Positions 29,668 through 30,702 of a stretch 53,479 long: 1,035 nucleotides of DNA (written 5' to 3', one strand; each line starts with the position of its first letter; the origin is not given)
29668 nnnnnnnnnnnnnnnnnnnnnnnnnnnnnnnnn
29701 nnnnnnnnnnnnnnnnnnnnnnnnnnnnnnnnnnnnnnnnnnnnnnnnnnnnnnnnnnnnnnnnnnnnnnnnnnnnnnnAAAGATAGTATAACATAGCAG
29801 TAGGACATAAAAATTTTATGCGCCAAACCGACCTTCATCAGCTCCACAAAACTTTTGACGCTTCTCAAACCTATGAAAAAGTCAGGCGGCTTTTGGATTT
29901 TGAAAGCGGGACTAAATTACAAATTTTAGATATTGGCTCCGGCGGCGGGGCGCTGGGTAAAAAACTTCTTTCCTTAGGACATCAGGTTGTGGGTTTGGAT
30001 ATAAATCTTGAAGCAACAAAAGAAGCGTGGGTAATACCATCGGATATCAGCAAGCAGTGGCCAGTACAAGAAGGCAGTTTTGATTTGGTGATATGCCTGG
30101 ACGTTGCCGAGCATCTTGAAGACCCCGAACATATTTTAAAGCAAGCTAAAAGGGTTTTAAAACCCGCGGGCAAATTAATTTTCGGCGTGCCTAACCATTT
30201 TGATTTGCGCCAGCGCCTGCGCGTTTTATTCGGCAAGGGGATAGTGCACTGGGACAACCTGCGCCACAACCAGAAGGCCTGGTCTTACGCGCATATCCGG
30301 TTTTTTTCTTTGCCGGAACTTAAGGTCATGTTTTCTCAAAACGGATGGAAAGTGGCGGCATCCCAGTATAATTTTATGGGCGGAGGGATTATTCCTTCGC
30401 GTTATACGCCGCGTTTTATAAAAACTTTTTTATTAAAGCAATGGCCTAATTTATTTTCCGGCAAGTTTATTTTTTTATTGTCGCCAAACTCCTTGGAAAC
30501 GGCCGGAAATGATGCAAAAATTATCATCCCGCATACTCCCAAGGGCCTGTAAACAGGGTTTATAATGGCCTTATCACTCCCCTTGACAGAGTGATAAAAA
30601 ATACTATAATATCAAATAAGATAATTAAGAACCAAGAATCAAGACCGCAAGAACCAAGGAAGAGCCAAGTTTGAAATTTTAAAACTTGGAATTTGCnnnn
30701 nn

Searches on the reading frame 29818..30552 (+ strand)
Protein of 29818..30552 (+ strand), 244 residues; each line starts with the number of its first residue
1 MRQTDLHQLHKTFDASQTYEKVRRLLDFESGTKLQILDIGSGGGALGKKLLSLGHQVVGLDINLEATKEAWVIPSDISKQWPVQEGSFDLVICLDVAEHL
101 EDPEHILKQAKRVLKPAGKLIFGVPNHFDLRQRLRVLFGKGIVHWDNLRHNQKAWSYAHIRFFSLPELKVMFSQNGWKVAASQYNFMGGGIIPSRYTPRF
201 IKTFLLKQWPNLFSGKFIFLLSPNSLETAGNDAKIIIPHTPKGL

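Call 14: search_protein_families(library=pfam, proteins=[window:29818-30552:+], max_evalue=0.01)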
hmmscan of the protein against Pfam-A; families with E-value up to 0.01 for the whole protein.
window:29818-30552:+ (244 aa): 12 families
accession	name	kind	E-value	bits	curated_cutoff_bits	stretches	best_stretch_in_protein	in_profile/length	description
PF13489.12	Methyltransf_23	-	2.8e-21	76.4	27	1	20-180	7-162/164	Methyltransferase domain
PF08241.18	Methyltransf_11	-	1.4e-18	67.8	21.2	1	37-122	1-95/95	Methyltransferase domain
PF08242.18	Methyltransf_12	-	5.2e-13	50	30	1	37-120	1-98/98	Methyltransferase domain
PF13649.12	Methyltransf_25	-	1.3e-12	48.7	27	1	36-118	1-97/97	Methyltransferase domain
PF13847.12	Methyltransf_31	-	1.9e-12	47.5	27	1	33-126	4-113/145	Methyltransferase domain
PF05175.20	MTS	-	9.6e-06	25.8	23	1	32-140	31-156/170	Methyltransferase small domain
PF07021.18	MetW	-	2e-05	24.8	21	1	35-184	16-167/193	Methionine biosynthesis protein MetW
PF05148.21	Methyltransf_8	-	5.9e-05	23.5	27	1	33-121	73-155/219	Hypothetical methyltransferase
PF05219.18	DREV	-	0.0016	18.1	26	1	29-122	85-186/265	DREV methyltransferase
PF13679.12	Methyltransf_32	-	0.0048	17.3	27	1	16-70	7-69/143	Methyltransferase domain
PF01209.24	Ubie_methyltran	-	0.0055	16.5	20.1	0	79-192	108-226/233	ubiE/COQ5 methyltransferase family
PF05401.17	NodS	-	0.0094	16.2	24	0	28-127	39-149/201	Nodulation protein S (NodS)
